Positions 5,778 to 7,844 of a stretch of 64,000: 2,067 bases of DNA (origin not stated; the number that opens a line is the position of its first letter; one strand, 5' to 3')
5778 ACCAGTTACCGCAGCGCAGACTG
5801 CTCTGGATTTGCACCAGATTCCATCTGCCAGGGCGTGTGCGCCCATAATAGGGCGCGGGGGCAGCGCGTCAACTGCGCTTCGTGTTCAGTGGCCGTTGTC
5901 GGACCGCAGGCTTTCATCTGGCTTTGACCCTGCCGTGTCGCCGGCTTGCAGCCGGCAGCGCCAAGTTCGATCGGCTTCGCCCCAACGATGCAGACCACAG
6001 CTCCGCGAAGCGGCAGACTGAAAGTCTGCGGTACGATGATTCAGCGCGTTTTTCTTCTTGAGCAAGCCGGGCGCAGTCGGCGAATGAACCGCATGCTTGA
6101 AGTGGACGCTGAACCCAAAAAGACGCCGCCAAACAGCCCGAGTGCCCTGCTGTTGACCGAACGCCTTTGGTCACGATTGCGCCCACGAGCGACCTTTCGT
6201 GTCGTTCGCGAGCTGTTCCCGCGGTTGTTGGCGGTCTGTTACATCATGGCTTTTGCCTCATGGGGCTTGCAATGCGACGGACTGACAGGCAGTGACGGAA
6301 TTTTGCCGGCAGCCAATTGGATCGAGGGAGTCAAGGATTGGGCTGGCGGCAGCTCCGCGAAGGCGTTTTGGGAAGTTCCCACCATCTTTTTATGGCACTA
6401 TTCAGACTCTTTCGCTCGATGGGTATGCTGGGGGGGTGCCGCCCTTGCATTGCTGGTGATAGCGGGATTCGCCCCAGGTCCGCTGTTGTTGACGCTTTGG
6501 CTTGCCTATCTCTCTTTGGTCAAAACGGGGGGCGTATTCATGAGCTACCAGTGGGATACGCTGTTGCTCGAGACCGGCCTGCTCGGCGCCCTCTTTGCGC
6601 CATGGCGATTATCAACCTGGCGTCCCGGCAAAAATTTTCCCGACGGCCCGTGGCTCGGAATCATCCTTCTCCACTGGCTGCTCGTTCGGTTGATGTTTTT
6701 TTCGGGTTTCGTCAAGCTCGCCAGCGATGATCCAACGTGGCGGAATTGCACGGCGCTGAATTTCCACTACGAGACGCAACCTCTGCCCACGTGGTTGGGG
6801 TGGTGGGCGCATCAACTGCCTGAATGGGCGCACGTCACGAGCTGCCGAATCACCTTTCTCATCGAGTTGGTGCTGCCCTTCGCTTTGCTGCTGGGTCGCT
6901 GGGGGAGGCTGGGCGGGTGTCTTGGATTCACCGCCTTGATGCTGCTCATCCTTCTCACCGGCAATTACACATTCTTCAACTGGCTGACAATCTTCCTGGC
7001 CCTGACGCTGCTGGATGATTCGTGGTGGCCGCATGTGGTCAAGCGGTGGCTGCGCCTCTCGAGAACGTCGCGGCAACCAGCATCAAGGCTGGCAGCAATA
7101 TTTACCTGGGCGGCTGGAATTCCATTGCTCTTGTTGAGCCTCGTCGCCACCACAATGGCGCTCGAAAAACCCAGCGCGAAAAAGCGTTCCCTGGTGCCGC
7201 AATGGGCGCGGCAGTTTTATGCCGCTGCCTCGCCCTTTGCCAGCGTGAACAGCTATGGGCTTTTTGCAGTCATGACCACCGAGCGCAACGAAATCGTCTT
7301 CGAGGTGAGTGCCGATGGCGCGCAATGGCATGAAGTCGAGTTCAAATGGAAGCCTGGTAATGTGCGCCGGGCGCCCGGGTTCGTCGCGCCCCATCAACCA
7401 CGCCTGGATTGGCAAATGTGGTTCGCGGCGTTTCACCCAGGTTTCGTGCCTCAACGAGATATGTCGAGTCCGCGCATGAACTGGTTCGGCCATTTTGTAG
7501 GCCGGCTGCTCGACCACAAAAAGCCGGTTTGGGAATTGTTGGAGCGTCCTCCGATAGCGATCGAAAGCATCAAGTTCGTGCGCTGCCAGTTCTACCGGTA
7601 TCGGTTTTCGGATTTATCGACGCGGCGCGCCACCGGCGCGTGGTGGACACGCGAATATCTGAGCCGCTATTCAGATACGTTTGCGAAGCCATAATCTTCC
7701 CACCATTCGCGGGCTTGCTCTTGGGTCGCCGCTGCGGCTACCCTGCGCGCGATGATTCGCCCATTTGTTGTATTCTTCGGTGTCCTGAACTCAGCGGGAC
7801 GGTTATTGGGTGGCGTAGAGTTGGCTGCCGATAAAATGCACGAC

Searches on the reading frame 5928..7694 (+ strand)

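Call 50: search_protein_families(library=pfam, proteins=[window:5928-7694:+], max_evalue=0.0001)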
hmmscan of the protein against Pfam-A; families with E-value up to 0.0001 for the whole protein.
window:5928-7694:+ (588 aa): 2 families
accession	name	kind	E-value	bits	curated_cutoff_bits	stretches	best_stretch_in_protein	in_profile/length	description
PF06762.20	LMF1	-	1.3e-48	165.6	27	1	205-367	1-161/163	Lipase maturation factor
PF25179.1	LMF1_C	-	2.9e-43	147.7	34.2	1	440-581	2-137/139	Lipase maturation factor C-terminal domain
